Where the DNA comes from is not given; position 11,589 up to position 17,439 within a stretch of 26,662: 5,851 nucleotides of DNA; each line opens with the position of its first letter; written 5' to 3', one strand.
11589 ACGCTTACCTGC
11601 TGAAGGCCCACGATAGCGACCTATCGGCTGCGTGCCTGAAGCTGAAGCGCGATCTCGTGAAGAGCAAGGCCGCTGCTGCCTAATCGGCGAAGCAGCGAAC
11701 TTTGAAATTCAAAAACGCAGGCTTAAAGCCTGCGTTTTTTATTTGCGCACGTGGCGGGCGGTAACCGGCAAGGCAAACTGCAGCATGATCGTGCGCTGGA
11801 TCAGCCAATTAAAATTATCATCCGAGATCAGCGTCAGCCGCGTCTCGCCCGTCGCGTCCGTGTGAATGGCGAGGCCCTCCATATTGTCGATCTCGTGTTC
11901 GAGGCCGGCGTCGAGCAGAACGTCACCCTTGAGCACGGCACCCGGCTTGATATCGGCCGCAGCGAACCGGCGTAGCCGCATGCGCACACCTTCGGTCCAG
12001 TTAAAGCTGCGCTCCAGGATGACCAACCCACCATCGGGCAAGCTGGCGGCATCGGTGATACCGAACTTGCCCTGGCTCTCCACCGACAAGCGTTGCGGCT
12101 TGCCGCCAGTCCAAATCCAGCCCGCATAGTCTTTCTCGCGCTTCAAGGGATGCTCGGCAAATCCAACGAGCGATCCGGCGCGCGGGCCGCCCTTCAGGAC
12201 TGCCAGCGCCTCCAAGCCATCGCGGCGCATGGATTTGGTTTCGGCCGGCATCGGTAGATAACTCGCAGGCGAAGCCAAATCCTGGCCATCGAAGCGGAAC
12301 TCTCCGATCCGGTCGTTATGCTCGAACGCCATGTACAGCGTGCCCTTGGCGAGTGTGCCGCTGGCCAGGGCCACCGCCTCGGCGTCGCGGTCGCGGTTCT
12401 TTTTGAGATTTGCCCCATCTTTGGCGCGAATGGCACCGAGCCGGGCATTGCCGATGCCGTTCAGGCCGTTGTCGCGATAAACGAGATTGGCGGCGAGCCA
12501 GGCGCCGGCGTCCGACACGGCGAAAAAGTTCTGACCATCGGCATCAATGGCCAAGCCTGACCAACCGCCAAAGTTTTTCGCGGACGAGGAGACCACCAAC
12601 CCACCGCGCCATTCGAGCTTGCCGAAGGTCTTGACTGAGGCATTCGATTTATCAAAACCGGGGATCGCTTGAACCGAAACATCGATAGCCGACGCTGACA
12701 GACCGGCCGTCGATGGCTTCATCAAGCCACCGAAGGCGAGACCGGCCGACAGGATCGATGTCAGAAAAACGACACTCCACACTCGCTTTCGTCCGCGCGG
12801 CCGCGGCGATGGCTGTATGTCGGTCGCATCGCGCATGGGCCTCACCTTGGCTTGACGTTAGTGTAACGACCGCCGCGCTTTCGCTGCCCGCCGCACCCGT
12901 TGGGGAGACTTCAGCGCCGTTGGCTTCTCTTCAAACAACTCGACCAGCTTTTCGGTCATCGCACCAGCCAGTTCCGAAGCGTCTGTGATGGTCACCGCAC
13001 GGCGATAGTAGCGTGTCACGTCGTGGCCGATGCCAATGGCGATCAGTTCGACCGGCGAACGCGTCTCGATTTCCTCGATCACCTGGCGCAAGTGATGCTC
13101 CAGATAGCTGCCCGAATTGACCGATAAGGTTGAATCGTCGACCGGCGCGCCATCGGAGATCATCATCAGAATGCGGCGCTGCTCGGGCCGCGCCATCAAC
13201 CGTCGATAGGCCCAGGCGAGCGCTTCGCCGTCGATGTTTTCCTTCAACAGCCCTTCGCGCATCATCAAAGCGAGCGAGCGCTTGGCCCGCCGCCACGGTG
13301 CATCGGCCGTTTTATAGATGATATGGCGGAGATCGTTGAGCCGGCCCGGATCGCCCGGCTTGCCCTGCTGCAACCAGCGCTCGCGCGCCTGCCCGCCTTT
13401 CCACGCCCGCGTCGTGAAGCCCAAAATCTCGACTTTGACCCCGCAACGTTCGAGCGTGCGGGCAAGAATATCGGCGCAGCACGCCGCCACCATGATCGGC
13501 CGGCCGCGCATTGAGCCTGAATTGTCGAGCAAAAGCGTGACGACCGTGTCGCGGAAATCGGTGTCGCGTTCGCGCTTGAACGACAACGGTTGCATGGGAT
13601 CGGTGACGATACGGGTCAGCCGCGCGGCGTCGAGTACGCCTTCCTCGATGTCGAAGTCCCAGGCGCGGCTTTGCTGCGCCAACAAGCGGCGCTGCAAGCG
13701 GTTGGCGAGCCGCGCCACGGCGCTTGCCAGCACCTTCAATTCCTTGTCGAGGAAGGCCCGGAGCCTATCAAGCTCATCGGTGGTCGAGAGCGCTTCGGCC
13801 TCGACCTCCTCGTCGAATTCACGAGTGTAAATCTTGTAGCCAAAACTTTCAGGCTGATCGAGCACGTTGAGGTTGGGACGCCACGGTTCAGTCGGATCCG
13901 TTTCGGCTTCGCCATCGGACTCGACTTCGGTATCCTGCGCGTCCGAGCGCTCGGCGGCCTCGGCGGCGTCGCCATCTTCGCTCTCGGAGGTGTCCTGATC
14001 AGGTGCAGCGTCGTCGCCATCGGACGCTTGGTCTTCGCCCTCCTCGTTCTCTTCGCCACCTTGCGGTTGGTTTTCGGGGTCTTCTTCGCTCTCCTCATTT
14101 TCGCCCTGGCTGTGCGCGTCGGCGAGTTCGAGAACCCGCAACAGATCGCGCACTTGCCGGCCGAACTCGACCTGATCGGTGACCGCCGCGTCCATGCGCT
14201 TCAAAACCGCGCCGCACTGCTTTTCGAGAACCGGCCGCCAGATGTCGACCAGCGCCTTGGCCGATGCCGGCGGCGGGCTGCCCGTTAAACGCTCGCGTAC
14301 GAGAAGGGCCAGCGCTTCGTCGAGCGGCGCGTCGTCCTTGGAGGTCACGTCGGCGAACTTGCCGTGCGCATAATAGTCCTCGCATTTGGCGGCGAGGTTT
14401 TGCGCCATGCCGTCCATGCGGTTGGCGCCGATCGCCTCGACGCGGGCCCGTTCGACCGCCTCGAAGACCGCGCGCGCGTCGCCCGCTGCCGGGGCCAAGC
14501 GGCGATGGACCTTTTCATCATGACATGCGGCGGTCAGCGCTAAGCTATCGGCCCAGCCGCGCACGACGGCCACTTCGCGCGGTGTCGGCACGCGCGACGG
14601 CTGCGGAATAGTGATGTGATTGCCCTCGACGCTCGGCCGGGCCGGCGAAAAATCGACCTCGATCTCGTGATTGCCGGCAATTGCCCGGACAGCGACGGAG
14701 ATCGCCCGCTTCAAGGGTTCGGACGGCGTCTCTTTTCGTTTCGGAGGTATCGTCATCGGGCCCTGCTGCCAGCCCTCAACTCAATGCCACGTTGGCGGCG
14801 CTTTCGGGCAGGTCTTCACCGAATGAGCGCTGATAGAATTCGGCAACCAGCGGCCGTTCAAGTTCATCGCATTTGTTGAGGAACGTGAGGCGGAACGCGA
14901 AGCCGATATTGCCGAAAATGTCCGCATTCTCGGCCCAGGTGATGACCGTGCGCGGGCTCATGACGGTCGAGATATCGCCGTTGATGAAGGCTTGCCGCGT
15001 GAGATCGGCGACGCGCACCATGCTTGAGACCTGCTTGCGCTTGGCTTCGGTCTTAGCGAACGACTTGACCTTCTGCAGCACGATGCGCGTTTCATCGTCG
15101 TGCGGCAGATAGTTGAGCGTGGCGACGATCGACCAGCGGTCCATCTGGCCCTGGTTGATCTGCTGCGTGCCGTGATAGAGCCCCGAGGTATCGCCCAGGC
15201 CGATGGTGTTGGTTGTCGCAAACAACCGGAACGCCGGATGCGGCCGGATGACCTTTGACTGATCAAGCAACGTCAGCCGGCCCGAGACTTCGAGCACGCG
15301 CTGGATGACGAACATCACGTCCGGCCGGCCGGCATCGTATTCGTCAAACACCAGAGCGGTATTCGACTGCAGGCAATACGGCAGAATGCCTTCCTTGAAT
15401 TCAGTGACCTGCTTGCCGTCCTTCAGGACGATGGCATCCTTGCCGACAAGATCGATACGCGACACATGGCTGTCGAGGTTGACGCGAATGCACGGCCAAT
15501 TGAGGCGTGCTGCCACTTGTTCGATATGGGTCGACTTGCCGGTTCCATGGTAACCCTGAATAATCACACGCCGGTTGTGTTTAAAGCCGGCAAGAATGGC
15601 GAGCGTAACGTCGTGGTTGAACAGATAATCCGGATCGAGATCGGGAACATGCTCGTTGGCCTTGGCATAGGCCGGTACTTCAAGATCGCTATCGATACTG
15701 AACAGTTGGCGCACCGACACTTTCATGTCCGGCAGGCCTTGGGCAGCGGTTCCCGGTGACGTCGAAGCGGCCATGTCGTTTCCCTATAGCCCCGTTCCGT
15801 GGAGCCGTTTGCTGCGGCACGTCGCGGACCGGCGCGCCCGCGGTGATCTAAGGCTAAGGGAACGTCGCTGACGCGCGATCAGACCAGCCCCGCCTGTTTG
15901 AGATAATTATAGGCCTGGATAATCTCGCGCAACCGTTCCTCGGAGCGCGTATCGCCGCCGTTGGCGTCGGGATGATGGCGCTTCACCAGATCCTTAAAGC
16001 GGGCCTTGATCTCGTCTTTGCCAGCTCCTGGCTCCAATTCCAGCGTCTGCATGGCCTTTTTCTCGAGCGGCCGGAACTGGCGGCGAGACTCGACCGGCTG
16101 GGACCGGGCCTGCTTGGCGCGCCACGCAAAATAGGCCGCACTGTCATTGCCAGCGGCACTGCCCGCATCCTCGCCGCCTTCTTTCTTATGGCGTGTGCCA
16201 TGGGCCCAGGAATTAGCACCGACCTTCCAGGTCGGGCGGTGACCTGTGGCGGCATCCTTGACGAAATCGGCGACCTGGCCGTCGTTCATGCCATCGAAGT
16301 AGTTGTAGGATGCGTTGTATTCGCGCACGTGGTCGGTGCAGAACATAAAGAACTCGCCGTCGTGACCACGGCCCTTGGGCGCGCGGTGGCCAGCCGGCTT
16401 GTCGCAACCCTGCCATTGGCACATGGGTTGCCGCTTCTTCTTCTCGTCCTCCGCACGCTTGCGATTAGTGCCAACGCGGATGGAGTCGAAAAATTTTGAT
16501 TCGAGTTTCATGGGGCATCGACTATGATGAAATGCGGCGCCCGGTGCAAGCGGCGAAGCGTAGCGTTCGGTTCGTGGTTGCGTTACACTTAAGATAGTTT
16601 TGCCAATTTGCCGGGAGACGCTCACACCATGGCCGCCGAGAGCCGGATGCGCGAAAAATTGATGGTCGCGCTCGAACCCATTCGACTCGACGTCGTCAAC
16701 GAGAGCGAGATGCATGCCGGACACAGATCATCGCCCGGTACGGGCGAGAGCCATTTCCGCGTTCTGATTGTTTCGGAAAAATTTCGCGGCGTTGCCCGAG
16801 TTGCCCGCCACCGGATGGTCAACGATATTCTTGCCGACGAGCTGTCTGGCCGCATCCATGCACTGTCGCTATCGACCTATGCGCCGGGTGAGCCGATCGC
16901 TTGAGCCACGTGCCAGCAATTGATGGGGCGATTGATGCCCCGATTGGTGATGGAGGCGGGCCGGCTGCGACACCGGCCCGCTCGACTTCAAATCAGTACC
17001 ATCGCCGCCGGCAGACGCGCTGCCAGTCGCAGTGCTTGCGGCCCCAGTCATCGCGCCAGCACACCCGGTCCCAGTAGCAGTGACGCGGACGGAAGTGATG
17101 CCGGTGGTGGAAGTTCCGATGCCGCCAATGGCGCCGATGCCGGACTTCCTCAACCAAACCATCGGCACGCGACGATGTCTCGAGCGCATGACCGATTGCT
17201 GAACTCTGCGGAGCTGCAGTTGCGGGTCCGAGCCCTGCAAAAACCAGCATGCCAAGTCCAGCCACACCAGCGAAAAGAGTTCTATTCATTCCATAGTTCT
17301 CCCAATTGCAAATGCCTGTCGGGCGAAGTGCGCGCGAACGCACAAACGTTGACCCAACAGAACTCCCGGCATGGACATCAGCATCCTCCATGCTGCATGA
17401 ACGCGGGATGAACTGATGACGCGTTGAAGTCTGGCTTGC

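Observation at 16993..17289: Secreted precursor ending in a cationic Arg/Trp beta-hairpin with two symmetric disulfides (protegrin/tachyplesin-like topology)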

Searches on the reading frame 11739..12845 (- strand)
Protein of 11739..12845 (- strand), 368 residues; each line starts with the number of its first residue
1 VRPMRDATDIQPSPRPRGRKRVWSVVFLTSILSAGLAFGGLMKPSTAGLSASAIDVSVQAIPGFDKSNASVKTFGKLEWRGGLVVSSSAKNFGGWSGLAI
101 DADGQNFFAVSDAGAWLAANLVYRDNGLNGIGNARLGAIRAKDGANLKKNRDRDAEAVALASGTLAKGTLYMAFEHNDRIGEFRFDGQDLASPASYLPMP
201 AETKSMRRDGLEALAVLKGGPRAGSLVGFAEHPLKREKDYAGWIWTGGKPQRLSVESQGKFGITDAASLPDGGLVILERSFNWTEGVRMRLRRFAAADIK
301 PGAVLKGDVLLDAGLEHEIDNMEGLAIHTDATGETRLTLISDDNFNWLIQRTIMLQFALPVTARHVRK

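Call 13: search_protein_families(library=pfam, proteins=[window:11739-12845:-])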
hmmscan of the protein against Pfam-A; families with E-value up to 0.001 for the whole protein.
window:11739-12845:- (368 aa): 1 family
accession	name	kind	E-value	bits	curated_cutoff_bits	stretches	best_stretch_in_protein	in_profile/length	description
PF13449.12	Phytase-like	-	4.1e-43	148.7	27.6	1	91-345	2-284/284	Esterase-like activity of phytase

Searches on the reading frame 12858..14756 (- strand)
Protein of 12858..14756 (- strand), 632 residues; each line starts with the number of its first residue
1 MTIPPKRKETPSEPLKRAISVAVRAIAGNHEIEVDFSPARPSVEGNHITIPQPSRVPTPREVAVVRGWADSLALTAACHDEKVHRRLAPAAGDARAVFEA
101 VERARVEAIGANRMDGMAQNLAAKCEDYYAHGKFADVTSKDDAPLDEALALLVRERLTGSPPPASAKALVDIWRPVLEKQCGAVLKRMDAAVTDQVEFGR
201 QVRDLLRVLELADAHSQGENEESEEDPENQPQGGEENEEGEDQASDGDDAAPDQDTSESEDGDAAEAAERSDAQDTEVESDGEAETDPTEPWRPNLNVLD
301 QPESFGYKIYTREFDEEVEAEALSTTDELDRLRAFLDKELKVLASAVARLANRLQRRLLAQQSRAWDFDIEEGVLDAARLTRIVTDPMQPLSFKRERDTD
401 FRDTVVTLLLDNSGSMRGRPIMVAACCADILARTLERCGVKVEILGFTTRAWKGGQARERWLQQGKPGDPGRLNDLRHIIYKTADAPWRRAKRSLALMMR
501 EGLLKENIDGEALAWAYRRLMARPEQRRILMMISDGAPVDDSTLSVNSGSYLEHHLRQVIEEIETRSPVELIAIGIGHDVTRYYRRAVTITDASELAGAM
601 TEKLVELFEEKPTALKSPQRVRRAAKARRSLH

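Call 13: search_protein_families(library=pfam, proteins=[window:12858-14756:-])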
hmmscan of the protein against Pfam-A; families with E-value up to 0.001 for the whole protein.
window:12858-14756:- (632 aa): 2 families
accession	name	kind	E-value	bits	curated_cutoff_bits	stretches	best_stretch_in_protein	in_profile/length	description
PF11775.14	CobT_C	-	2e-107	358.3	21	1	392-609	1-219/220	Cobalamin biosynthesis protein CobT VWA domain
PF06213.17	CobT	-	8.8e-92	307.9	26.1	1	9-278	1-268/276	Cobalamin biosynthesis protein CobT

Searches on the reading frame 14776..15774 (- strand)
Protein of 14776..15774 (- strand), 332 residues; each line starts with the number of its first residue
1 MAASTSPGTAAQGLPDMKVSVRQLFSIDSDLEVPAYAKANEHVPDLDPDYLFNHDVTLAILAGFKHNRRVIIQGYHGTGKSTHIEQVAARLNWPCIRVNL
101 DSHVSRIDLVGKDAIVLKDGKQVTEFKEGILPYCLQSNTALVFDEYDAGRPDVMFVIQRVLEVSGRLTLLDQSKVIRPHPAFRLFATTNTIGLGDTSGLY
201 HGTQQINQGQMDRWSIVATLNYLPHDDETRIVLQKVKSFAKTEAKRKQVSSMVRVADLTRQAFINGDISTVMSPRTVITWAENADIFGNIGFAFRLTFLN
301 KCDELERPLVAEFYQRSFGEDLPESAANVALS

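Call 13: search_protein_families(library=pfam, proteins=[window:14776-15774:-])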
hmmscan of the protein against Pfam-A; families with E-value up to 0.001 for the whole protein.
window:14776-15774:- (332 aa): 3 families
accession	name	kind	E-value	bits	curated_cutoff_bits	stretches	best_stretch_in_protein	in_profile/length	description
PF12556.13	CobS_N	-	1e-15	57.5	22.2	1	12-43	3-34/34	Cobaltochelatase CobS subunit N terminal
PF07728.20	AAA_5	-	1.5e-10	41.7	22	1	70-194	2-126/139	AAA domain (dynein-related subfamily)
PF00004.35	AAA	-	0.0009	20.1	21.2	0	71-150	2-70/131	ATPase family associated with various cellular activities (AAA)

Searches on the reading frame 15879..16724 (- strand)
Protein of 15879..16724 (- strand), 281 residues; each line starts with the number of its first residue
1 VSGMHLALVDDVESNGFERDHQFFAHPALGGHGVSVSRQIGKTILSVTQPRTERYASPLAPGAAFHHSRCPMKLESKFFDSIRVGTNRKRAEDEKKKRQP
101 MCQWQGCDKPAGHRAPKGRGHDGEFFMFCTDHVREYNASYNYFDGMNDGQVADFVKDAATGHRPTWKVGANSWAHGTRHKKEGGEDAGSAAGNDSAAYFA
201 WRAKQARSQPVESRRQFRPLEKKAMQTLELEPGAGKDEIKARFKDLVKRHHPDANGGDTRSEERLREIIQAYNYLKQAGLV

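Call 13: search_protein_families(library=pfam, proteins=[window:15879-16724:-])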
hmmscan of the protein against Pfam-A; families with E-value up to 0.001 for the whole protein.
window:15879-16724:- (281 aa): 1 family
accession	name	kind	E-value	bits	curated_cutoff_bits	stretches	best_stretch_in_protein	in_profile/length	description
PF00226.36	DnaJ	-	9e-11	42.2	27.8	1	226-277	4-55/63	DnaJ domain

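Call 74: search_protein_families(library=ncbifam, proteins=[window:15879-16721:-], max_evalue=0.1)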
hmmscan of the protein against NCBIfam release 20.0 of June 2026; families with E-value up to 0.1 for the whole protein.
window:15879-16721:- (280 aa): 14 families
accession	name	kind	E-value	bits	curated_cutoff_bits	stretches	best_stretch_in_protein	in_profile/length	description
TIGR02349.1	DnaJ_bact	equivalog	4.1e-09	36.3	377.2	1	225-275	4-54/354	molecular chaperone DnaJ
NF008035.0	PRK10767.1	subfamily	1.9e-08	33.7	338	1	225-276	8-59/374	molecular chaperone DnaJ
NF037946.1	terminal_TopJ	equivalog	4.3e-06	25.5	300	1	227-274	11-57/810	terminal organelle assembly protein TopJ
NF010872.0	PRK14279.1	equivalog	9.7e-06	24.9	556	1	220-275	8-63/394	molecular chaperone DnaJ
NF010892.0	PRK14299.1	equivalog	1.2e-05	24.7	392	1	224-275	7-57/291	chaperone protein DnaJ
NF010874.0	PRK14281.1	equivalog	2.7e-05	23.5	619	1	225-275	7-57/397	chaperone protein DnaJ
NF010894.0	PRK14301.1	equivalog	7.9e-05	21.8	548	1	225-277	8-60/373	chaperone protein DnaJ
TIGR03835.1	termin_org_DnaJ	equivalog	0.00026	19.5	512.25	1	226-274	7-54/871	terminal organelle assembly protein TopJ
NF010871.0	PRK14278.1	equivalog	0.0003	19.8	502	1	227-275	9-56/378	molecular chaperone DnaJ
NF006948.0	PRK09430.1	equivalog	0.001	18.7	162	1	207-253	187-232/267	co-chaperone DjlA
NF010885.0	PRK14292.1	equivalog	0.0039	16.2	585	1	232-276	13-56/371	chaperone protein DnaJ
NF007618.0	PRK10266.1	equivalog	0.0081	15.6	403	1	226-276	9-58/306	curved DNA-binding protein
TIGR00714.1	hscB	equivalog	0.04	14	46.75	1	237-277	7-50/156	Fe-S protein assembly co-chaperone HscB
NF050028.1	CldAdptActJ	equivalog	0.042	14.3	150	1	225-276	6-62/93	cold adaptation protein ActJcold adaptation protein ActJ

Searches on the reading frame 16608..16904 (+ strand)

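Call 13: search_protein_families(library=pfam, proteins=[window:16608-16904:+])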
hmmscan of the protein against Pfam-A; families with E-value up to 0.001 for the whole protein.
window:16608-16904:+ (98 aa): 1 family
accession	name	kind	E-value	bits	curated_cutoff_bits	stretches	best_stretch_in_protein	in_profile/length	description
PF01722.23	BolA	-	3.2e-30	104.7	25.7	1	20-95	3-76/76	BolA-like protein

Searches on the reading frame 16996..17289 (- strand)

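Call 4: search_protein_families(library=pfam, proteins=[window:16996-17289:-], max_evalue=10)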
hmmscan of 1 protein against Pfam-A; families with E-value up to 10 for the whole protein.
window:16996-17289:- (98 aa): 1 family
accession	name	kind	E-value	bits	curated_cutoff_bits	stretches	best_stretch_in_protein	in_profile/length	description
PF20427.3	NRP1_C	-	1.6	8.9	26.5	1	50-95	47-92/178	Nuclear speckle splicing regulatory protein 1, RS-like domain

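Call 5: search_protein_families(library=ncbifam, proteins=[window:16996-17289:-], max_evalue=10)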
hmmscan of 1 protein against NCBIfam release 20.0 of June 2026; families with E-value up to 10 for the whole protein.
window:16996-17289:- (98 aa): 0 families
